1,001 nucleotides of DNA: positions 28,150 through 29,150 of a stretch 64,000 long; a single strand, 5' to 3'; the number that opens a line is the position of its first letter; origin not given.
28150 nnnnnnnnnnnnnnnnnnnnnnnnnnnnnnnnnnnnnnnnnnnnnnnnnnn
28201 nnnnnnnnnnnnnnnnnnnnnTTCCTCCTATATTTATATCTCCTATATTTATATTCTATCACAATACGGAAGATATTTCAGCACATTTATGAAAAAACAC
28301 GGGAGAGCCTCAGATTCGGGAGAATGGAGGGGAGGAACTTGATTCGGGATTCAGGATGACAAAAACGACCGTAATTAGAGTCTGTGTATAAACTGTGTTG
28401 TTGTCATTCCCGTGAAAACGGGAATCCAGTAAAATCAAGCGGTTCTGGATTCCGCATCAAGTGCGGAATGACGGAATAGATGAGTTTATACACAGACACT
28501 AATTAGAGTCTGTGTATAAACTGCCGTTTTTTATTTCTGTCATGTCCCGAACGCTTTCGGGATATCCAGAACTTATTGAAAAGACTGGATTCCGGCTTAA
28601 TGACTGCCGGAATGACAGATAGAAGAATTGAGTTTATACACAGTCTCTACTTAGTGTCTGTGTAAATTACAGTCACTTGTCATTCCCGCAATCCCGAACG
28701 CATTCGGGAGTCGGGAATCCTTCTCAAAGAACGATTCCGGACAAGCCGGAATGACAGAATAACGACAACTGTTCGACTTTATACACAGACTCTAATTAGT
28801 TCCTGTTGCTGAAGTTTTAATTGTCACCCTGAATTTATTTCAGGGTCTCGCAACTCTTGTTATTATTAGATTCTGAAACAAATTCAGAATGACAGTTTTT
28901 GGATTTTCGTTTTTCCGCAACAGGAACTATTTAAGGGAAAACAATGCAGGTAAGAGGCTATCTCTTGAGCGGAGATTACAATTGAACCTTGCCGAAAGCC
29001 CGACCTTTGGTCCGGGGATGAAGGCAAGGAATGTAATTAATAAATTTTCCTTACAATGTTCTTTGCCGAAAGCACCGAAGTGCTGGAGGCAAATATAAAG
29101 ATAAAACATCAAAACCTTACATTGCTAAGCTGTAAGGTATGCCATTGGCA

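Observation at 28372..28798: Tandem triple of MITE-like elements with a 15-bp terminal inverted repeat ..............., joined head-to-tail through a shared TAATTA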

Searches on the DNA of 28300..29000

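Call 75: search_rna_families(source=window, start=28300, end=29000, threshold=evalue, max_evalue=1)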
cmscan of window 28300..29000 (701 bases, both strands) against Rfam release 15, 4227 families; matches with E-value up to 1: 3.
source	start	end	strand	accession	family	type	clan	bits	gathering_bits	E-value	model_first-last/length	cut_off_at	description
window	28799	28927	-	RF04262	MIR1319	Gene; miRNA;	-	22.2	116.6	0.19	1-119/119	no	MIR1319 microRNA precursor family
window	28810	28909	+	RF03664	MIR6288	Gene; miRNA;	-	22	74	0.1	1-92/92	no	MIR6288 microRNA precursor family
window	28821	28897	+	RF04127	MIR8007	Gene; miRNA;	-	19.8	195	0.27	1-226/226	no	MIR8007 microRNA precursor family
